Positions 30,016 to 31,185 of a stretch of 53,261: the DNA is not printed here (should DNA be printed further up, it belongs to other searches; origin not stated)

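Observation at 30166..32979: Three-gene operon (T5orf172 nuclease-like, coiled-coil 4-TM protein, exported VWA-like protein): candidate undescribed conflict/defence module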

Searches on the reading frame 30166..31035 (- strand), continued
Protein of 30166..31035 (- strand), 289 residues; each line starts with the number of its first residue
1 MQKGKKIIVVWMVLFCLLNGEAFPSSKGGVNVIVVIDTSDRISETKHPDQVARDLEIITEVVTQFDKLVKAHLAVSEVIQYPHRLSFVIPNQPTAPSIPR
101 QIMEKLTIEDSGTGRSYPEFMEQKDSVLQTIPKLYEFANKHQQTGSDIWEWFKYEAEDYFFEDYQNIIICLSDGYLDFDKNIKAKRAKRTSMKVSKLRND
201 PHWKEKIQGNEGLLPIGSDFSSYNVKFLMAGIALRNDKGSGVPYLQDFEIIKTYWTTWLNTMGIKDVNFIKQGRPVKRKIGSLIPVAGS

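Call 31: search_protein_families(library=pfam, proteins=[L036:8919-9401:+, L031:9531-10541:+, L036:964-1470:+, L009:5642-6592:+, L044:1940-2704:+, L016:10973-11260:+, L018:11646-12104:+, L034:14089-16392:+, L016:14452-15516:-, L016:1913-2638:+], max_evalue=0.001)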
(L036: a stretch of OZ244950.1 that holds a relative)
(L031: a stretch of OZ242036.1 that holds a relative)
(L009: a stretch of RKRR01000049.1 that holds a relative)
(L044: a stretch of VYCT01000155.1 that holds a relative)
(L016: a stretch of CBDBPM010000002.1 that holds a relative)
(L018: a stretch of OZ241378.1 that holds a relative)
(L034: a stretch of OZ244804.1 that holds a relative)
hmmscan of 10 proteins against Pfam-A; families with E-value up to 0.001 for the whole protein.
L036:8919-9401:+ (160 aa): 0 families

L031:9531-10541:+ (336 aa): 6 families
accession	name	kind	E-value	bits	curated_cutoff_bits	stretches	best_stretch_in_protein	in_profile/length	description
PF00158.32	Sigma54_activat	-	1.5e-60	204.2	20.2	1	2-168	1-166/168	Sigma-54 interaction domain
PF14532.12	Sigma54_activ_2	-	3.8e-22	79.5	25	1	3-174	1-138/138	Sigma-54 interaction domain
PF25601.1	AAA_lid_14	-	2.4e-20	72.6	27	1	175-246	1-72/87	AAA+ ATPase lid domain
PF02954.25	HTH_8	-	1.9e-13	50.4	22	1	298-334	6-42/42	Bacterial regulatory protein, Fis family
PF07724.20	AAA_2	-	7.9e-05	23.2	27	1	23-135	2-112/166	AAA domain (Cdc48 subfamily)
PF07728.20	AAA_5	-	0.001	19.6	22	0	27-143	2-121/139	AAA domain (dynein-related subfamily)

L036:964-1470:+ (168 aa): 0 families

L009:5642-6592:+ (316 aa): 1 family
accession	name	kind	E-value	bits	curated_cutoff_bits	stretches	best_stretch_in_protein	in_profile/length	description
PF00291.31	PALP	-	1.3e-72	245.1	35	1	8-293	2-295/295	Pyridoxal-phosphate dependent enzyme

L044:1940-2704:+ (254 aa): 1 family
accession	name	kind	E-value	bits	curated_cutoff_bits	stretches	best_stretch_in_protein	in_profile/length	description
PF01507.26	PAPS_reduct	-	1.2e-41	143.1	22.5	1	35-215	3-175/175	Phosphoadenosine phosphosulfate reductase domain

L016:10973-11260:+ (95 aa): 2 families
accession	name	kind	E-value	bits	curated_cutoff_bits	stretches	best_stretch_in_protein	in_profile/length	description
PF02597.26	ThiS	-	1.2e-16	61.4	22.5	1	5-91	1-76/76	ThiS family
PF09138.17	Urm1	-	0.00098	19.9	21.8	0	21-91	26-96/96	Urm1 (Ubiquitin related modifier)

L018:11646-12104:+ (152 aa): 1 family
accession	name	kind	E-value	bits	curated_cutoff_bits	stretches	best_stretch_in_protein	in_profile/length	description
PF14464.11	Prok-JAB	-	1.9e-16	60.4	25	1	7-122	3-103/114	Prokaryotic homologs of the JAB domain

L034:14089-16392:+ (767 aa): 0 families

L016:14452-15516:- (354 aa): 1 family
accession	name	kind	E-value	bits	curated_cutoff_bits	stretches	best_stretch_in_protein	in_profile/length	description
PF01408.29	GFO_IDH_MocA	-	1.7e-22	80.8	24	1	5-124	2-120/120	Oxidoreductase family, NAD-binding Rossmann fold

L016:1913-2638:+ (241 aa): 1 family
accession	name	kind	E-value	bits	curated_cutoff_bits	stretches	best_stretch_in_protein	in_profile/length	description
PF05721.19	PhyH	-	7.9e-32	111.7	22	1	12-203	1-211/213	Phytanoyl-CoA dioxygenase (PhyH)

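Call 32: search_protein_families(library=pfam, proteins=[L018:3279-4133:+, L047:2964-3770:+, L043:2574-3368:+, L035:9439-10356:+, L037:10306-11706:+, L004:10835-12103:+, L032:3008-3973:-, L032:4185-5783:+, L032:1009-2904:-, L045:3085-5979:+], max_evalue=0.001)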
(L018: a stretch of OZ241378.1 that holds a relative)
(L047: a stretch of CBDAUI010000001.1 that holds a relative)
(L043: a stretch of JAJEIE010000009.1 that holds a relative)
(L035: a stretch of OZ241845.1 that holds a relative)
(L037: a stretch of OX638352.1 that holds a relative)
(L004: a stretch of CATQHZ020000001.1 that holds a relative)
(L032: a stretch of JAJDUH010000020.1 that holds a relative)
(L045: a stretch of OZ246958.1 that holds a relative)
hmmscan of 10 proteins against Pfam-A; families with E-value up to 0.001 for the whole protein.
L018:3279-4133:+ (284 aa): 1 family
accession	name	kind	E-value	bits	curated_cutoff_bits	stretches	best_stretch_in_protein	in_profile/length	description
PF01261.30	AP_endonuc_2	-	5.3e-30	105.4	31.1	1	20-276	1-247/249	Xylose isomerase-like TIM barrel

L047:2964-3770:+ (268 aa): 1 family
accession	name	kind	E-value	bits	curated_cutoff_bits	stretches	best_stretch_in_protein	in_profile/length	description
PF03737.21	RraA-like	-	1.7e-18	67.7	24.5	1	59-210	19-151/152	Aldolase/RraA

L043:2574-3368:+ (264 aa): 1 family
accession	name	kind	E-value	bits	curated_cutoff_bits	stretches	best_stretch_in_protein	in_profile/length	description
PF05685.18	Uma2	-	4.9e-17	62.4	27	1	24-162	18-151/172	Putative restriction endonuclease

L035:9439-10356:+ (305 aa): 1 family
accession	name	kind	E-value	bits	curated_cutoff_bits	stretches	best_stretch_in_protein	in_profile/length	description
PF05048.19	NosD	-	2.1e-07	31.1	23.6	1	125-256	61-190/212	Periplasmic copper-binding protein (NosD)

L037:10306-11706:+ (466 aa): 5 families
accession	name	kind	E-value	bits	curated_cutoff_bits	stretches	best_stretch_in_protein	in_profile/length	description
PF04851.21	ResIII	-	1.1e-25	90.9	22.5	1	78-217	2-164/164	Type III restriction enzyme, res subunit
PF16203.11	ERCC3_RAD25_C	-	3.5e-20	72.8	27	1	330-453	52-184/248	ERCC3/RAD25/XPB C-terminal helicase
PF00271.37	Helicase_C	-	1.3e-18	67.6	23.5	1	323-425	2-109/110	Helicase conserved C-terminal domain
PF18458.6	XPB_DRD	-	4.5e-17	62.1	26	1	8-64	2-57/57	Xeroderma pigmentosum group B helicase damage recognition domain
PF00270.35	DEAD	-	1.4e-12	48.1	26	1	83-216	3-161/167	DEAD/DEAH box helicase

L004:10835-12103:+ (422 aa): 1 family
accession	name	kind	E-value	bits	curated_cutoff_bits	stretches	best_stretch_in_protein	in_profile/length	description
PF05626.16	DUF790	-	2.1e-62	211.6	28.8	1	1-385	1-361/387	Protein of unknown function (DUF790)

L032:3008-3973:- (321 aa): 3 families
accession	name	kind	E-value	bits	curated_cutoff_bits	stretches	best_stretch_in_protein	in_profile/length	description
PF02826.25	2-Hacid_dh_C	-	6.4e-54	182.5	25.1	1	106-283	1-178/178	D-isomer specific 2-hydroxyacid dehydrogenase, NAD binding domain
PF00899.27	ThiF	-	0.00015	21.4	28.1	1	130-171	8-49/238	ThiF family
PF13241.12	NAD_binding_7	-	0.00019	22.4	22.1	0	138-216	3-81/104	Putative NAD(P)-binding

L032:4185-5783:+ (532 aa): 6 families
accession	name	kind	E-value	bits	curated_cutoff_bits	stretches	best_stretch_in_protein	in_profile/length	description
PF14516.12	AAA_35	-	7.6e-18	64.8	27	1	18-340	14-318/331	AAA-like domain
PF13401.12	AAA_22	-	1.1e-07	32.7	27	1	34-185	5-124/130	AAA domain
PF13191.12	AAA_16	-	1.2e-07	32.8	32.6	1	20-153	5-146/167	AAA ATPase domain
PF13173.12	AAA_14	-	5.8e-06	26.8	27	1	35-93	3-60/129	AAA domain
PF01637.24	ATPase_2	-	2.7e-05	24.5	33.2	1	20-172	4-144/225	ATPase domain predominantly from Archaea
PF08378.17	NERD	-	3.4e-05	24.7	22.1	1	423-476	10-66/111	Nuclease-related domain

L032:1009-2904:- (631 aa): 7 families
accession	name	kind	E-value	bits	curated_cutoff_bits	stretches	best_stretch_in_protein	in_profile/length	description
PF13646.12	HEAT_2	-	2.3e-35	121.1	27.7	4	462-537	1-74/88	HEAT repeats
PF03130.22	HEAT_PBS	-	1.4e-19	68.8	20.9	1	343-367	1-26/27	PBS lyase HEAT-like repeat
PF02985.28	HEAT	-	1.6e-19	68.5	23.5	1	329-356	2-29/31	HEAT repeat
PF13513.12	HEAT_EZ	-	3.2e-15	56.7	27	0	396-421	30-55/55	HEAT-like repeat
PF00514.29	Arm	-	5.6e-11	42.5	20.6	0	327-352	12-37/41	Armadillo/beta-catenin-like repeat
PF25786.1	HEAT_GCN1_C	-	1.6e-08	35.1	27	0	393-455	26-95/151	GCN1-like, C-terminal HEAT repeats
PF05721.19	PhyH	-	3.7e-07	31.1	22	1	62-220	53-201/213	Phytanoyl-CoA dioxygenase (PhyH)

L045:3085-5979:+ (964 aa): 8 families
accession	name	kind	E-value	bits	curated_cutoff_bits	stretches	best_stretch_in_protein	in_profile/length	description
PF08281.18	Sigma70_r4_2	-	2.4e-15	56.4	25.7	1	128-178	4-54/54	Sigma-70, region 4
PF04545.22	Sigma70_r4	-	1.5e-13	50.5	24.1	1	131-179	1-49/50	Sigma-70, region 4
PF15902.12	Sortilin-Vps10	-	4.6e-10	39.3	33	0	584-639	4-60/446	Sortilin, neurotensin receptor 3,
PF04542.20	Sigma70_r2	-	1.4e-09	38.1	24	1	22-88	1-69/71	Sigma-70 region 2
PF19755.4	DUF6242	-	1.8e-07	31.7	29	0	626-676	167-217/217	Domain of unknown function (DUF6242)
PF07638.17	Sigma70_ECF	-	1.5e-06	28.7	21.1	1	121-181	123-182/185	ECF sigma factor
PF02012.26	BNR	-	5.3e-05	23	27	0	584-594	1-11/12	BNR/Asp-box repeat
PF14870.12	PSII_BNR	-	0.00094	19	27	0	586-644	43-145/303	Photosynthesis system II assembly factor YCF48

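Call 42: search_protein_representatives(alignment_id=A1)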
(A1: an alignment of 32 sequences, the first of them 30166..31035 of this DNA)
Query: 32 sequences, 294 profile positions. Proteins with E-value up to 0.001 (for the whole library): 776; up to 1e-10: 548; up to 1e-30: 94. The best 150 are listed.
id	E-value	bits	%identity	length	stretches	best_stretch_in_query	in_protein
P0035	1.7e-123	427.9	-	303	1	1-290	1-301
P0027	4.8e-120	416.6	-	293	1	1-291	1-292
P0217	1.0e-115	402.4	-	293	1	4-293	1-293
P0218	2.0e-113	394.9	-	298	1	4-293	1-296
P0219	1.3e-93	329.8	-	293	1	1-290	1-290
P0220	3.4e-92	325.2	-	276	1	1-285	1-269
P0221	6.5e-91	321.0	-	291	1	1-290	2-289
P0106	3.4e-89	315.3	-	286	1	4-293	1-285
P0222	2.7e-86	305.8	-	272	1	1-293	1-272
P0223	3.7e-84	298.8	-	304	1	1-290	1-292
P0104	3.9e-84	298.7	-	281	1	1-292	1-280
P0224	1.5e-82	293.5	-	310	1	1-291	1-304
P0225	1.5e-76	273.8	-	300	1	10-290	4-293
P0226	8.2e-76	271.4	-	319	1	1-292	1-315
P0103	9.4e-74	264.6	-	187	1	108-290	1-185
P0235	7.2e-48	179.7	-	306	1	9-285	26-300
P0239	2.3e-44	168.2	-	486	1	10-292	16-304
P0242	1.5e-42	162.2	-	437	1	7-290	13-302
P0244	2.6e-42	161.4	-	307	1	9-292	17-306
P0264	1.0e-38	149.6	-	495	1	1-293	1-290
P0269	3.7e-38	147.8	-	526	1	9-292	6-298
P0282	1.1e-34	136.4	-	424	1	5-292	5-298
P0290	3.7e-33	131.4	-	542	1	23-292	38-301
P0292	6.9e-33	130.5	-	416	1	6-292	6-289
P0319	2.3e-29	118.9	-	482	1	20-292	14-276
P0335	1.2e-28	116.6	-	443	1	5-291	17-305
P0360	2.2e-27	112.4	-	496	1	15-279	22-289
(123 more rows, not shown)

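Call 43: search_protein_families(library=pfam, proteins=[P0239, P0242, P0264, P0269, P0290, P0282, P0292, P0319, P0335, P0360], max_evalue=0.01)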
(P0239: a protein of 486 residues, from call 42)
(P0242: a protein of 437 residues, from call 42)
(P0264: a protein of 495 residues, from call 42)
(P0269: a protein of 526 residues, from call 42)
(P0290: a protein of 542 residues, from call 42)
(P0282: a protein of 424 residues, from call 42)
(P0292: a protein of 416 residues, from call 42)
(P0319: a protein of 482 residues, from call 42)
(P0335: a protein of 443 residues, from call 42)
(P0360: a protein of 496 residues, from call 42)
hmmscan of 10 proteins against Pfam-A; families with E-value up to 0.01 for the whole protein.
P0239 (486 aa): 0 families

P0242 (437 aa): 0 families

P0264 (495 aa): 0 families

P0269 (526 aa): 0 families

P0290 (542 aa): 0 families

P0282 (424 aa): 0 families

P0292 (416 aa): 0 families

P0319 (482 aa): 1 family
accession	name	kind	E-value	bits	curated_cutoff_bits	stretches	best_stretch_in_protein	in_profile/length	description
PF00092.34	VWA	-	0.0081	16.8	23.8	0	31-170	1-117/174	von Willebrand factor type A domain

P0335 (443 aa): 0 families

P0360 (496 aa): 0 families

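Call 48: find_homologous_proteins(query=A4, max_evalue=0.00001)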
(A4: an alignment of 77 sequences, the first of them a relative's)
Query A4 (77 sequences) (300 aa, profile of the alignment): 947 proteins with E <= 0.00001 among 8000 candidates; the best 120 are listed.
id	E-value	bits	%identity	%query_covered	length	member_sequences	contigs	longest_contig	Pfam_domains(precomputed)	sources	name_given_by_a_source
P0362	2.9e-90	321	41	100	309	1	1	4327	-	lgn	-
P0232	8.2e-90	319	45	100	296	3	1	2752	-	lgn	-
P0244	6.2e-89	316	37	99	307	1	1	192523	-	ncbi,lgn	-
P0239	2.4e-88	314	40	87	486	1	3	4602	-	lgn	-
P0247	8.3e-88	313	38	94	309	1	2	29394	-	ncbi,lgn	-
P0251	7.9e-86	306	34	100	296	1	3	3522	-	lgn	-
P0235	1.3e-84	302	38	93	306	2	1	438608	-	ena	-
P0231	3.9e-84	301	100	100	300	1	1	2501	-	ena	-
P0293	1.7e-82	295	35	100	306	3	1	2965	-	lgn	-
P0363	1.8e-82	295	36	96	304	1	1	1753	-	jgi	-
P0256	2.6e-82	295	32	84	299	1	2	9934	-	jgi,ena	-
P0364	3.1e-82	294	38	97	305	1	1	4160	-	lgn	-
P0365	7.9e-82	293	38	98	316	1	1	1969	-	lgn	-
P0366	2.1e-81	292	36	84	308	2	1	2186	-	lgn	-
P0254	2.3e-81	291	33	99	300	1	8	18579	-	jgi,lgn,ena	jgi:hypothetical protein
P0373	1.1e-80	289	32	86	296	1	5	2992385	-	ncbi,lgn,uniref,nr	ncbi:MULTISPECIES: hypothetical protein [Chryseobacterium]|uniref:hypothetical protein n=1 Tax=Chrys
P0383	4.0e-80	287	34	98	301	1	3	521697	-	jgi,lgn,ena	-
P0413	6.6e-78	280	35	99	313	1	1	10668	-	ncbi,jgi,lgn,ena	ncbi:MAG: hypothetical protein WCP10_15135 [Desulfuromonadales bacterium]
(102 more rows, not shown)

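Call 49: find_encoding_contigs(protein=P0373, flank=7000, max_places=2)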
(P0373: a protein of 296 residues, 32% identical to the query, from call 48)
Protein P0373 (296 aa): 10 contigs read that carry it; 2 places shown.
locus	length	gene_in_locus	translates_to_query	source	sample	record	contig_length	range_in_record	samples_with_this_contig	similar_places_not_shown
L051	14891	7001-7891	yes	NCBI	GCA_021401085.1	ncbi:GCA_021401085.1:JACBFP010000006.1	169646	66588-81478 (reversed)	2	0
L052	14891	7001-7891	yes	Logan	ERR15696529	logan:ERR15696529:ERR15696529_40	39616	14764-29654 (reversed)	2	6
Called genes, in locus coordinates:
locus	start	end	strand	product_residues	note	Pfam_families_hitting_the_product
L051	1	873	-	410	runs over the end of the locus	PF00275:EPSP_synthase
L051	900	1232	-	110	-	PF03819:MazG, PF12643:MazG-like (weak)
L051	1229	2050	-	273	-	PF00756:Esterase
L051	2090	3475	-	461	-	-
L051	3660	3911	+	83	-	PF01197:Ribosomal_L31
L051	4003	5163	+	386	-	PF13562:NTP_transf_4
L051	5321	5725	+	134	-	PF05099:TerB (faint)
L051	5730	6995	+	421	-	-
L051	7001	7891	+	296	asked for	-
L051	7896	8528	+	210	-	-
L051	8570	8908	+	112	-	PF19067:DUF5763 (faint)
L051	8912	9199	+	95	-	PF20619:DUF6804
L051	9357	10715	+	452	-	PF17773:UPF0176_N, PF00581:Rhodanese, PF12368:Rhodanese_C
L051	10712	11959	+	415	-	PF01136:Peptidase_U32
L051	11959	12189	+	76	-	PF14697:Fer4_21 (faint), PF13459:Fer4_15, PF13370:Fer4_13, PF12838:Fer4_7 (weak)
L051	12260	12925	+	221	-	PF01812:5-FTHF_cyc-lig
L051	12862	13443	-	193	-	-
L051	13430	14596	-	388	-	-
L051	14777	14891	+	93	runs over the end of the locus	-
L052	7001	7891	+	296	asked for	-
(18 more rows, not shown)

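Call 50: find_encoding_contigs(protein=P0413, flank=7000, max_places=2)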
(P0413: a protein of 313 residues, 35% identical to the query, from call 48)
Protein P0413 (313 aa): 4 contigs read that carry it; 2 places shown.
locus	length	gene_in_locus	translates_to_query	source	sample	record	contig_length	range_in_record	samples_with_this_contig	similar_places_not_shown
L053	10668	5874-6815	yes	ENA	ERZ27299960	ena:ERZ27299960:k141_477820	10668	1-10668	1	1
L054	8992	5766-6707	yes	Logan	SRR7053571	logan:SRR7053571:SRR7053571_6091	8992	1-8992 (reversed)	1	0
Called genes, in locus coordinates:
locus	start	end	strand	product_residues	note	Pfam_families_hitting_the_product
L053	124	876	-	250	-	-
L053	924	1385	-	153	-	-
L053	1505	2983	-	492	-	-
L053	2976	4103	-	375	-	-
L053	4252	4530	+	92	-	PF14076:DUF4258 (weak)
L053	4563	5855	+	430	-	-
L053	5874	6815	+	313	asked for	-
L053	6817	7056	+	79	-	-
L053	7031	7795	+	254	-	PF01223:Endonuclease_NS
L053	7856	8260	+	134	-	-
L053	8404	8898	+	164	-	PF00772:DnaB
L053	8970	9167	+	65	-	-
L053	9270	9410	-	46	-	-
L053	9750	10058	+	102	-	-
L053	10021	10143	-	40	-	-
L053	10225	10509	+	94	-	-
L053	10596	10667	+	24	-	?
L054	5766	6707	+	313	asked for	-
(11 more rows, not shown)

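Call 52: find_encoding_contigs(protein=P0235, flank=6000, max_places=1)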
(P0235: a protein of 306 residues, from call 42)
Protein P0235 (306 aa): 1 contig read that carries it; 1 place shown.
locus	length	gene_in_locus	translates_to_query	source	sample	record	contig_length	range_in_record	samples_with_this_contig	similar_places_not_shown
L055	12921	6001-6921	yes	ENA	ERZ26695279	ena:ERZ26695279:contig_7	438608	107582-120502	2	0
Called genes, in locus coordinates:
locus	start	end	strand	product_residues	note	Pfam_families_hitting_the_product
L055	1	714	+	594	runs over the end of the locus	PF13495:Phage_int_SAM_4, PF00589:Phage_integrase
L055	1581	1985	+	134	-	-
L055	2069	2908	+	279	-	PF11827:DUF3347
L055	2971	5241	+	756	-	PF07732:Cu-oxidase_3, PF00394:Cu-oxidase, PF07731:Cu-oxidase_2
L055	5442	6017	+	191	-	-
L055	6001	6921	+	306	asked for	-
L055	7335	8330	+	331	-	PF13651:EcoRI_methylase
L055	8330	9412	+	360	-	PF03235:GmrSD_N, PF01844:HNH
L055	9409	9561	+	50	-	-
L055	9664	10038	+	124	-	PF01022:HTH_5, PF13412:HTH_24 (weak), PF13601:HTH_34 (weak)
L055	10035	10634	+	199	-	PF02411:MerT, PF00403:HMA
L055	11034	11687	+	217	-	-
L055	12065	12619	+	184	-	PF10067:DUF2306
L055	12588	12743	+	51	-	-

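Call 53: find_encoding_contigs(protein=P0383, flank=6000, max_places=1)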
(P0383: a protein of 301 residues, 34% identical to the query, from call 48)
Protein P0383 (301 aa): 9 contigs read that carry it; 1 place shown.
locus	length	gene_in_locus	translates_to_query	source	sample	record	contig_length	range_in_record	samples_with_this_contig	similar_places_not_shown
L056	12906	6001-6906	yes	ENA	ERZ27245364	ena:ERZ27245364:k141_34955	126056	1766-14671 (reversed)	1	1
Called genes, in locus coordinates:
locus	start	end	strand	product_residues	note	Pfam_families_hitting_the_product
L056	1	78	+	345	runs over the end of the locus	PF00155:Aminotran_1_2, PF01212:Beta_elim_lyase, PF00266:Aminotran_5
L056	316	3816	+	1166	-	PF11028:TMEM260_N, PF28497:DUF8416, PF28495:TMEM260_2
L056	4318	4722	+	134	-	PF05099:TerB (faint)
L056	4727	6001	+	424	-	-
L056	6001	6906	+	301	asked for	-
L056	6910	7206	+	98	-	PF20619:DUF6804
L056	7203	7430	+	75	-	-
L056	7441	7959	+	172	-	PF00565:SNase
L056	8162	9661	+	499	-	-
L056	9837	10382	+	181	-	PF08002:DUF1697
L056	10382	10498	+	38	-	-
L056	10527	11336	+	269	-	PF00793:DAHP_synth_1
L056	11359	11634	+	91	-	PF19891:DUF6364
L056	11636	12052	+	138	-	PF01850:PIN, PF13470:PIN_3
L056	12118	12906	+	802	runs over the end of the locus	-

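Call 54: find_encoding_contigs(protein=P0244, flank=6000, max_places=1)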
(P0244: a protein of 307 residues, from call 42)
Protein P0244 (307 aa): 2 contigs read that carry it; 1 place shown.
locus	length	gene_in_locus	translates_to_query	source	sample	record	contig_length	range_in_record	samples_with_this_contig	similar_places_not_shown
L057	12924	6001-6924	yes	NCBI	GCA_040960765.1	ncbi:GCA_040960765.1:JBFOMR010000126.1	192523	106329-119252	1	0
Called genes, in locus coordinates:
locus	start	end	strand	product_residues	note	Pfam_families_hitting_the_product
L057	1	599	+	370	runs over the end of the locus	PF03807:F420_oxidored (weak), PF02153:PDH_N, PF20463:PDH_C, PF01842:ACT (weak), PF22629:ACT_AHAS_ss (weak)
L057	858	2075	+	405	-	PF00155:Aminotran_1_2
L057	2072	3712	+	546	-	PF01293:PEPCK_ATP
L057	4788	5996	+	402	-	-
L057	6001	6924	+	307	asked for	-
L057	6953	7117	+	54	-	-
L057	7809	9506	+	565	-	-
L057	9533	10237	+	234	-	-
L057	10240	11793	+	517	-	PF00004:AAA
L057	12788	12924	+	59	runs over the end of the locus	-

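Call 59: find_related_loci(query=A5, collection=metagenome_contigs, flank=5000)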
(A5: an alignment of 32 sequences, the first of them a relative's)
Query A5 (296 aa) in metagenome_contigs; peptide patterns used: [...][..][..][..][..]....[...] (x = any residue, [..] = any of these).
400 stretches matched a pattern; 331 encode a relative of the query (tblastn E <= 1e-3); the best 80 are kept; 80 distinct loci.
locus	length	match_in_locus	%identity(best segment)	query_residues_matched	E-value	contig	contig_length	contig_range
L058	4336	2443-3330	79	6-296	4e-148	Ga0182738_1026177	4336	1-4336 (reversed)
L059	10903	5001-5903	74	1-296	1e-140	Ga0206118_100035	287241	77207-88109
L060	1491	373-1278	67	1-295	1e-129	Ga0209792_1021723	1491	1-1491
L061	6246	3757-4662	54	1-295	3e-105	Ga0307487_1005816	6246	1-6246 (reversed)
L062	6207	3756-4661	54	1-295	3e-105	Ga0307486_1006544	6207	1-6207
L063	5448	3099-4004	55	1-295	1e-104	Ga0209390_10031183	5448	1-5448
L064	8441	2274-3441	55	7-295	5e-104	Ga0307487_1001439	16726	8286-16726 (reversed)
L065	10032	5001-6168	55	7-295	5e-104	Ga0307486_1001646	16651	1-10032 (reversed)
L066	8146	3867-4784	55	1-295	6e-104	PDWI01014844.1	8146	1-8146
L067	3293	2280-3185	54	1-295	4e-106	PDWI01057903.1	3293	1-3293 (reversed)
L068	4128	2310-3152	57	13-290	2e-102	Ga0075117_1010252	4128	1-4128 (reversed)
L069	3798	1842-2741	53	3-296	1e-100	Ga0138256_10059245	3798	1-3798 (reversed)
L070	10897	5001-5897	53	5-296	1e-97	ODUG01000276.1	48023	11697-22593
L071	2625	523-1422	51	1-296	3e-100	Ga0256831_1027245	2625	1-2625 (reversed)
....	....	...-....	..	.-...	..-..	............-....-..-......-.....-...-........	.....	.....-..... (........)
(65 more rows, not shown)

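Call 64: search_protein_families(library=pfam, alignment_id=A6, max_evalue=0.01)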
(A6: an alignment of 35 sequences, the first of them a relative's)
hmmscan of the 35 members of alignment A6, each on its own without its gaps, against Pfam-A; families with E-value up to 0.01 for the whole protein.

A. member 1, L051:5321-5725:+ (134 aa): 2 families
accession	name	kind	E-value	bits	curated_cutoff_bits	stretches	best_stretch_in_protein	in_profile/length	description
PF05099.18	TerB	-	1.9e-08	35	24.4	1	13-46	81-114/118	Tellurite resistance protein TerB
PF04391.17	DUF533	-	0.00069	19.7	29.6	0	79-112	83-116/178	Protein of unknown function (DUF533)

B. families by the number of members that match (of 35 scanned): 6 families
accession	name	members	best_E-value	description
PF05099.18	TerB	35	1.4e-09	Tellurite resistance protein TerB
PF04391.17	DUF533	2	0.00022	Protein of unknown function (DUF533)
PF06648.16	AcMNPV_Ac75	1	0.0022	Autographa californica nuclear polyhedrosis virus (AcMNPV), Ac75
PF04444.19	Dioxygenase_N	1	0.0036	Catechol dioxygenase N terminus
PF22005.2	WWE_1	1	0.0041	Parp14 WWE domain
PF10155.14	CNOT11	1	0.0083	CCR4-NOT transcription complex subunit 11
